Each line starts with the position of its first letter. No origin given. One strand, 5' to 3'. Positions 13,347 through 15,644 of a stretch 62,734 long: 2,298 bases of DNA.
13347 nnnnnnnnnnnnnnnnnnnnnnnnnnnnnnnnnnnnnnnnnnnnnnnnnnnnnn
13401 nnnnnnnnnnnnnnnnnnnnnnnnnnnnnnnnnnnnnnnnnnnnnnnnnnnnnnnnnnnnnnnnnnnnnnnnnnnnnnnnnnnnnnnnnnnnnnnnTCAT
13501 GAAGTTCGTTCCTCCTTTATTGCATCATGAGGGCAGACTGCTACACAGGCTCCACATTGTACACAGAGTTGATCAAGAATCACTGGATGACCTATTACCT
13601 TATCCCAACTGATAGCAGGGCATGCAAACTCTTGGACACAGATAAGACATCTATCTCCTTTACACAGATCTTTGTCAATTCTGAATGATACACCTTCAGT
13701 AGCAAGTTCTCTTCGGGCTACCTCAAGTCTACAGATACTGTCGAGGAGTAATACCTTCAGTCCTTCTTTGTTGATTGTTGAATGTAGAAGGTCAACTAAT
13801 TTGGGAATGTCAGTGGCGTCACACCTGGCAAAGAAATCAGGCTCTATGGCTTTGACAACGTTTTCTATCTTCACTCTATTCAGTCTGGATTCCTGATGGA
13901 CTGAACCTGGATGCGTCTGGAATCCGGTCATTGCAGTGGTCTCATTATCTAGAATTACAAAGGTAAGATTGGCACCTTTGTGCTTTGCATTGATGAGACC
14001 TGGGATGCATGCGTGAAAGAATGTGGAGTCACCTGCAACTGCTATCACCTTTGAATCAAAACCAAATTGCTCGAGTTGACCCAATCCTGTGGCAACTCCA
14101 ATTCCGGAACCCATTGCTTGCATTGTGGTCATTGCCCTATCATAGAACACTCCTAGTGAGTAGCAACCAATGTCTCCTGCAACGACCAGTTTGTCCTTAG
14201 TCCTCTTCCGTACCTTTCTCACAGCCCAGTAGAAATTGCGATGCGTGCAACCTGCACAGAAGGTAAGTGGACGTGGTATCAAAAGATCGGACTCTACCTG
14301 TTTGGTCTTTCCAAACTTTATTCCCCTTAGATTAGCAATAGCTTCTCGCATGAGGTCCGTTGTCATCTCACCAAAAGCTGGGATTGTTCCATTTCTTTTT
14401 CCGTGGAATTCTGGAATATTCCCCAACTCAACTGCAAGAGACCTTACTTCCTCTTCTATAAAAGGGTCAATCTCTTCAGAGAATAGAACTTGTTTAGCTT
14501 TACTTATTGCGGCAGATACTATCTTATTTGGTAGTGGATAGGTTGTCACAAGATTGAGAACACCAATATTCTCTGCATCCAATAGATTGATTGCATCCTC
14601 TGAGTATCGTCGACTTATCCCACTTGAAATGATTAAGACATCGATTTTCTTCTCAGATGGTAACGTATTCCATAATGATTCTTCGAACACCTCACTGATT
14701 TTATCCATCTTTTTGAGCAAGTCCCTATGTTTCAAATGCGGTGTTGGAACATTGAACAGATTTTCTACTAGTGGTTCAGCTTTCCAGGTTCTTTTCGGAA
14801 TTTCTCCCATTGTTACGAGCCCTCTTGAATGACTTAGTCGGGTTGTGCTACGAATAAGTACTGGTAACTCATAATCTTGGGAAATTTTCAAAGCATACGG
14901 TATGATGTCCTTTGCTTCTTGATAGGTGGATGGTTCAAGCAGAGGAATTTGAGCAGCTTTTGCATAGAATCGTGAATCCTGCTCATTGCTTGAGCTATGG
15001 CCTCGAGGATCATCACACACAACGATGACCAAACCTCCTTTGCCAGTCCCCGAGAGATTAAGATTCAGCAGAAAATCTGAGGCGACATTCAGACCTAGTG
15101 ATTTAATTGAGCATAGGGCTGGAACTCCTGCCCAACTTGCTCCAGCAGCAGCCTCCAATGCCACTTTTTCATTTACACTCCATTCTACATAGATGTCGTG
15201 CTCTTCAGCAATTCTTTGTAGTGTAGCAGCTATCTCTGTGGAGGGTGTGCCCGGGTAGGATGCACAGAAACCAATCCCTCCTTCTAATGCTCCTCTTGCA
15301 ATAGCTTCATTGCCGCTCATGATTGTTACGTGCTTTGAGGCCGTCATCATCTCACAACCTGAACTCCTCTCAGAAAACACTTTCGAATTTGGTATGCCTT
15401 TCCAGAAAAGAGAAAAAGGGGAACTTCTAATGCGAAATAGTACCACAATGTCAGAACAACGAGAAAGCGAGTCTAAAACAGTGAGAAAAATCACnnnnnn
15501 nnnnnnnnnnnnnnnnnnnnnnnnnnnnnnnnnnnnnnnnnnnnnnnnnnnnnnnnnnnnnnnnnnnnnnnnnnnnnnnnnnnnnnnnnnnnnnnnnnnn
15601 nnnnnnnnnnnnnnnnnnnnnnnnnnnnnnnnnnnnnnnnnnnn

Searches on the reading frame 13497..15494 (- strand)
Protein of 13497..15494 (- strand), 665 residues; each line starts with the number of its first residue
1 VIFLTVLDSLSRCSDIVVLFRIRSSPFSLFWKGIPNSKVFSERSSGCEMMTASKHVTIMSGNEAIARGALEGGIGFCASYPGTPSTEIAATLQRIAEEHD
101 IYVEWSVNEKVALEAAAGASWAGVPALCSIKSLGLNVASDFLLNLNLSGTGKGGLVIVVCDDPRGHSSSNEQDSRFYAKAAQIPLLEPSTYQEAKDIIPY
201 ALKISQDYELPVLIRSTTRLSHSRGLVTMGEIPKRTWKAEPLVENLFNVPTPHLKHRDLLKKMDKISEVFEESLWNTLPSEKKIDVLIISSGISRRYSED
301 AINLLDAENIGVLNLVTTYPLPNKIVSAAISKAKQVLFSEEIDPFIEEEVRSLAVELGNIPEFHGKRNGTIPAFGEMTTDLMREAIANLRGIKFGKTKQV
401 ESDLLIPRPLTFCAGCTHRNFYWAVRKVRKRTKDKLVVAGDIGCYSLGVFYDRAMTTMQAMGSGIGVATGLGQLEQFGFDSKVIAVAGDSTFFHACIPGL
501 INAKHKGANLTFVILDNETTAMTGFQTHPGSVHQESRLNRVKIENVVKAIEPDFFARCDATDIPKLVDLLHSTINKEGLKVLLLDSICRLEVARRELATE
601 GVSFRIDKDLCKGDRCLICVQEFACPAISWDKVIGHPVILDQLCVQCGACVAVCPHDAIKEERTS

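Call 64: search_protein_families(library=pfam, proteins=[window:13497-15494:-], max_evalue=0.00001)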
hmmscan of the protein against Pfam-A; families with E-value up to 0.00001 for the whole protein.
window:13497-15494:- (665 aa): 3 families
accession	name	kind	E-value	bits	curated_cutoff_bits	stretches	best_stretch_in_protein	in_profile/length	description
PF02775.26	TPP_enzyme_C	-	3.1e-16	60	21.9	1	441-579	1-146/151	Thiamine pyrophosphate enzyme, C-terminal TPP binding domain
PF01855.24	POR_N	-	1.1e-12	48.6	27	1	68-229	2-167/231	Pyruvate flavodoxin/ferredoxin oxidoreductase, thiamine diP-bdg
PF00037.32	Fer4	-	1.1e-06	28.6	21.1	1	639-660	3-24/24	4Fe-4S binding domain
